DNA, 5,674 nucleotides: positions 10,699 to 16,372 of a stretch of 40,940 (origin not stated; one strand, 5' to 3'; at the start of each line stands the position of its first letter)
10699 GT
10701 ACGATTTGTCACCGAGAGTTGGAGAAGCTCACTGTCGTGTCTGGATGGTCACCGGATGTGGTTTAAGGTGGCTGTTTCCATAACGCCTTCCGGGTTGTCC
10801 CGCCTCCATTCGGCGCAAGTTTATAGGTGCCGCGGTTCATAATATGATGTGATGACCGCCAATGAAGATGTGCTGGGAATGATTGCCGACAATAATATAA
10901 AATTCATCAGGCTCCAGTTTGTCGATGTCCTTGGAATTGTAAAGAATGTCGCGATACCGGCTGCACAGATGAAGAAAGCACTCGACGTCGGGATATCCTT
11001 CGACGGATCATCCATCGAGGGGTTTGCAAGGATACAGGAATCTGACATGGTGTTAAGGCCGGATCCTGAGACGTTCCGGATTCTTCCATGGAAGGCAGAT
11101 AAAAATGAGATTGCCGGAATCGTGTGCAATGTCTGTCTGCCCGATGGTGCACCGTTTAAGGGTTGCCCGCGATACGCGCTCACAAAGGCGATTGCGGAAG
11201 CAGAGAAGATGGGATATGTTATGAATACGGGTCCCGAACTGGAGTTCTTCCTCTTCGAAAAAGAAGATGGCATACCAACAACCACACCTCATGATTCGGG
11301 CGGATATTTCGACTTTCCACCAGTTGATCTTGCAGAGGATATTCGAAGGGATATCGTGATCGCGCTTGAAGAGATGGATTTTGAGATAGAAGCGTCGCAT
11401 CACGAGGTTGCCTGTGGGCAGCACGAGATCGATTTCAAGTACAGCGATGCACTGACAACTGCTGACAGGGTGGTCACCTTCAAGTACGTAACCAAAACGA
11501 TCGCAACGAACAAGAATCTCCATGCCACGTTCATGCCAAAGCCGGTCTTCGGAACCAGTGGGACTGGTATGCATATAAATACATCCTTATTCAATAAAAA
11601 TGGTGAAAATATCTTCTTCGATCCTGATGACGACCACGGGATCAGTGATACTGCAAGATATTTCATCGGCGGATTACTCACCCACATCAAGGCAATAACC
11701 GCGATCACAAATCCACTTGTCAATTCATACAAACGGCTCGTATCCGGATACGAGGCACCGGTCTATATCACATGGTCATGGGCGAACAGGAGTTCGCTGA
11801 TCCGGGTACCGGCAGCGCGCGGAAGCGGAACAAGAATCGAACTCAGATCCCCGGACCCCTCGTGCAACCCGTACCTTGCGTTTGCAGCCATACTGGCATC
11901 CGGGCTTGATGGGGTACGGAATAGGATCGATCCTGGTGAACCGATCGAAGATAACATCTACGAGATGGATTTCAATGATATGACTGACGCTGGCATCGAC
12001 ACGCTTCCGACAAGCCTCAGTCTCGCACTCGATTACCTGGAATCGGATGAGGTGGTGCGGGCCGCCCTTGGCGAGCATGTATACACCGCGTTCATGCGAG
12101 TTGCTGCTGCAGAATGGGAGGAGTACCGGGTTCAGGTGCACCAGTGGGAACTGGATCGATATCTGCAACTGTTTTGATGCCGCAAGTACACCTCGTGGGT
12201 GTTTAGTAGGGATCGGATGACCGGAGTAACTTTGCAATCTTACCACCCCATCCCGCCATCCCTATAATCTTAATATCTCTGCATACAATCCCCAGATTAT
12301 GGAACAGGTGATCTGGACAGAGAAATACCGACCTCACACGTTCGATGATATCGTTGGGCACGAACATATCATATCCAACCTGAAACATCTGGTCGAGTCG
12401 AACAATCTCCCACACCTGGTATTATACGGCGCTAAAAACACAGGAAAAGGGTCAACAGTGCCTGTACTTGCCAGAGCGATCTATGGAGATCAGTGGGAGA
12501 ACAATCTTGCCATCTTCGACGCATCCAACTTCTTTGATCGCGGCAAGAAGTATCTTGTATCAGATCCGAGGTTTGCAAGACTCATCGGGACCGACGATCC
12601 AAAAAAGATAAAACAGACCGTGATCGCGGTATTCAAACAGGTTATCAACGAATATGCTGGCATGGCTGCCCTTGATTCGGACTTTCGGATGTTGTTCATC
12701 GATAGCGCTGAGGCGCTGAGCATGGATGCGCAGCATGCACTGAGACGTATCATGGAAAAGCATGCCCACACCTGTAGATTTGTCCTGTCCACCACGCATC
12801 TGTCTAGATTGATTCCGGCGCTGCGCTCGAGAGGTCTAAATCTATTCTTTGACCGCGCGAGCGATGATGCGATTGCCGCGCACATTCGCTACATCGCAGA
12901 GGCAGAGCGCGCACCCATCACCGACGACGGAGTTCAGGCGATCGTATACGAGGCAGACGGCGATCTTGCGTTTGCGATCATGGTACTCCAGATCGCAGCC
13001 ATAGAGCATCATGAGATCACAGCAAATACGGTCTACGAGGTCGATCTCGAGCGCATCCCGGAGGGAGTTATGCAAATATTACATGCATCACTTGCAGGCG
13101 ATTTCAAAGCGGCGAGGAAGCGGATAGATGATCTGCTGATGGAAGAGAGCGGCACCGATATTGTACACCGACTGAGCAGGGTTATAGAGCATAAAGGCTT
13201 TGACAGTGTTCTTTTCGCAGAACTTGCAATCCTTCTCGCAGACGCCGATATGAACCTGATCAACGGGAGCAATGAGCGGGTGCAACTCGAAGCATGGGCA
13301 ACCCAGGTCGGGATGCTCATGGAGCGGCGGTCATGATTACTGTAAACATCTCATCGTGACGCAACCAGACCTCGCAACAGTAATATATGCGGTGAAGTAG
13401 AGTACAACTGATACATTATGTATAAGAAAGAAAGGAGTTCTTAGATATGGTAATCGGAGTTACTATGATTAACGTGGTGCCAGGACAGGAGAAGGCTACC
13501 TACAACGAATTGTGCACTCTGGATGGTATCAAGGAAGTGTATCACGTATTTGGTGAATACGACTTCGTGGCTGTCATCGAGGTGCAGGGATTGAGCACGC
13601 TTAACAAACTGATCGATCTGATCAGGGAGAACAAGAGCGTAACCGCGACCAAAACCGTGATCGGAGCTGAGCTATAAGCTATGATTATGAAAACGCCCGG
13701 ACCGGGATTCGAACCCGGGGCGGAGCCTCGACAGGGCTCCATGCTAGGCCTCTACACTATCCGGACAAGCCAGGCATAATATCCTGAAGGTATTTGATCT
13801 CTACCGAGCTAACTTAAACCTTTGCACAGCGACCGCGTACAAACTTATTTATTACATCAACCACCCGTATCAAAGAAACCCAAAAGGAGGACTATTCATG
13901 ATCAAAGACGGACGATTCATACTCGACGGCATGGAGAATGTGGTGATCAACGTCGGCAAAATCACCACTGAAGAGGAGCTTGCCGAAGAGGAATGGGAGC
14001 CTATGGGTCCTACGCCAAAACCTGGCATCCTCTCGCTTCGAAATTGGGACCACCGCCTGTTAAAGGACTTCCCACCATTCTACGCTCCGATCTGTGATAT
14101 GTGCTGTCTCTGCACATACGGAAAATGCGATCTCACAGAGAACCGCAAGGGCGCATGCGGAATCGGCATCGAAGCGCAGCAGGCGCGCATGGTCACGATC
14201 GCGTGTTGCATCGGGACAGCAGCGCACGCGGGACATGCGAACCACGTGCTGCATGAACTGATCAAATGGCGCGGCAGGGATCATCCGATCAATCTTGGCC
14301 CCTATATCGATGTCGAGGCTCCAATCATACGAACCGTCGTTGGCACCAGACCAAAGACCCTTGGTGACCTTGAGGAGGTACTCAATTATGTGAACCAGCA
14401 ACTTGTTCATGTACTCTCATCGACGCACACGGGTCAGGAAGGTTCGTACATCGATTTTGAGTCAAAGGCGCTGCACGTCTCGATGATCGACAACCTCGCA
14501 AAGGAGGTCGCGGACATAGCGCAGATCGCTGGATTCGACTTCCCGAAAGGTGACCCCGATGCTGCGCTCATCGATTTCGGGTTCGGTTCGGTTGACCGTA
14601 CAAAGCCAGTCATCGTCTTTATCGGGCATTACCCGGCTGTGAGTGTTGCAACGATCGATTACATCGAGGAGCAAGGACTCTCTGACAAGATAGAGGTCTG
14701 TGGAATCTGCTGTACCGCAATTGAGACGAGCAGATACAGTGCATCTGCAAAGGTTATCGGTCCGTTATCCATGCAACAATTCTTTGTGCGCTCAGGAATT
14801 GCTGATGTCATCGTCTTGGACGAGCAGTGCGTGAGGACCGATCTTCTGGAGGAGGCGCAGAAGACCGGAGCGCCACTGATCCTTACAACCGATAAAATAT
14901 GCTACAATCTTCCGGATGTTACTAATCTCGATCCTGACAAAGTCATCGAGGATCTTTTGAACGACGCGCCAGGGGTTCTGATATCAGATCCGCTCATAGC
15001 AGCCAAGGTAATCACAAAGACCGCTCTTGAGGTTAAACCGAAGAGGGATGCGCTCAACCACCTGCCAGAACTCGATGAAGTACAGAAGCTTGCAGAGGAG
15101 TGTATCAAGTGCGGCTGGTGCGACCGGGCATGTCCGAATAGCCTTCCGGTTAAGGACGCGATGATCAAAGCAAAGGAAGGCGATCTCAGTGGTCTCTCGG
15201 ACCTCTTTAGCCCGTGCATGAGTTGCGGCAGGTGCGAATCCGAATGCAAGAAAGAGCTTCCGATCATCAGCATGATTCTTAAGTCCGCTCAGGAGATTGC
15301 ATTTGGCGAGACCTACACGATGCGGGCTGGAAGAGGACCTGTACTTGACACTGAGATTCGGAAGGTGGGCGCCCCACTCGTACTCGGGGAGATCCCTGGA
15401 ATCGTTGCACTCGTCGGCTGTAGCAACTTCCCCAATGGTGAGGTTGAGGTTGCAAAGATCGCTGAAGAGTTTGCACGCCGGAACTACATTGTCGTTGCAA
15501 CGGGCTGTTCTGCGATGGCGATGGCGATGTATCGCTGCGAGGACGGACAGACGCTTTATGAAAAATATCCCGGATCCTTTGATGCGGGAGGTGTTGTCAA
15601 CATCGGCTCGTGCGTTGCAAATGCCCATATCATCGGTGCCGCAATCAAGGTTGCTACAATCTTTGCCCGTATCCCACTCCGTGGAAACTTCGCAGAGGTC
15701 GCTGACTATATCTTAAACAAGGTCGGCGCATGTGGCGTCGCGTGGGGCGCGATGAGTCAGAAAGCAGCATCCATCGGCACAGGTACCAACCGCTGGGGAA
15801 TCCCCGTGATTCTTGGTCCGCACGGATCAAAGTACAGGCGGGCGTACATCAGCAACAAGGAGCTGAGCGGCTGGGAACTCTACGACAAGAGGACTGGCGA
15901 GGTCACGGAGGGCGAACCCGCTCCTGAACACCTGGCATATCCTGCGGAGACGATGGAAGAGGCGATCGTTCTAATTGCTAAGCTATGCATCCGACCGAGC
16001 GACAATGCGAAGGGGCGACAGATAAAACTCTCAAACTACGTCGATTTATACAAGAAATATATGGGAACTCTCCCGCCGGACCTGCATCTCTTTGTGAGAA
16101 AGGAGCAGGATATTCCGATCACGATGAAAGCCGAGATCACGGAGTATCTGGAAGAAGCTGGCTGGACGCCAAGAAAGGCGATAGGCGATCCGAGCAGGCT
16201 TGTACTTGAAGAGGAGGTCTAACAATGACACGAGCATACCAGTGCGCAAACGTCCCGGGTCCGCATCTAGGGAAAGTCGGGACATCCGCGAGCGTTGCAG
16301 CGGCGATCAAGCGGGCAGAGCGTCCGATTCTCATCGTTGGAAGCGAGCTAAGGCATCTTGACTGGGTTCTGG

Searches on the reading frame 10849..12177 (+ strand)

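Call 39: search_protein_families(library=pfam, proteins=[window:10849-12177:+], max_evalue=0.001)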
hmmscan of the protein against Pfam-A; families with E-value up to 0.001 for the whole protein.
window:10849-12177:+ (442 aa): 2 families
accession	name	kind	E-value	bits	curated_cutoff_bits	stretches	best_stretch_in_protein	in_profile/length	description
PF00120.29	Gln-synt_C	-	2.9e-137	457.8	24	1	105-438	2-344/344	Glutamine synthetase, catalytic domain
PF03951.24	Gln-synt_N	-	1.4e-30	105.2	33.4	1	16-97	1-81/82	Glutamine synthetase, beta-Grasp domain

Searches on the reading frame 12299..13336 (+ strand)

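Call 39: search_protein_families(library=pfam, proteins=[window:12299-13336:+], max_evalue=0.001)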
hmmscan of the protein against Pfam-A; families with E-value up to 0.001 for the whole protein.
window:12299-13336:+ (345 aa): 4 families
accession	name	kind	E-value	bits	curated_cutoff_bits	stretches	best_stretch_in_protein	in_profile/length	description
PF08542.16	Rep_fac_C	-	1.1e-11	45.3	23.6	1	254-332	3-84/88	Replication factor C C-terminal domain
PF13177.12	DNA_pol3_delta2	-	2.3e-07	31.4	27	1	21-184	2-157/161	DNA polymerase III, delta subunit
PF00004.35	AAA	-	5.2e-05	24.1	21.2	1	41-178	2-122/131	ATPase family associated with various cellular activities (AAA)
PF03215.21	Rad17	-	0.00069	20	23.8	0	5-92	8-102/186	Rad17 P-loop domain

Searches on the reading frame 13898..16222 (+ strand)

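Call 39: search_protein_families(library=pfam, proteins=[window:13898-16222:+], max_evalue=0.001)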
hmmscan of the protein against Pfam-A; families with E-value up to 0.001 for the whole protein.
window:13898-16222:+ (774 aa): 6 families
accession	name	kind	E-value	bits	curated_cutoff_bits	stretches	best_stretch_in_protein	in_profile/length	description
PF03063.25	Prismane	-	3.4e-61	207.9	27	2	151-653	125-492/513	Prismane/CO dehydrogenase family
PF13183.11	Fer4_8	-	3.6e-05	24.7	27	1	399-453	2-67/68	4Fe-4S dicluster domain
PF12838.12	Fer4_7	-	0.0001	23.1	27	1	402-452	2-50/52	4Fe-4S dicluster domain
PF13237.11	Fer4_10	-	0.00017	21.9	25.5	1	398-450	5-52/53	4Fe-4S dicluster domain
PF13187.11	Fer4_9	-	0.00058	20.3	27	1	401-453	1-50/52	4Fe-4S dicluster domain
PF13534.11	Fer4_17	-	0.00074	20.4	22.2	1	387-416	31-60/61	4Fe-4S dicluster domain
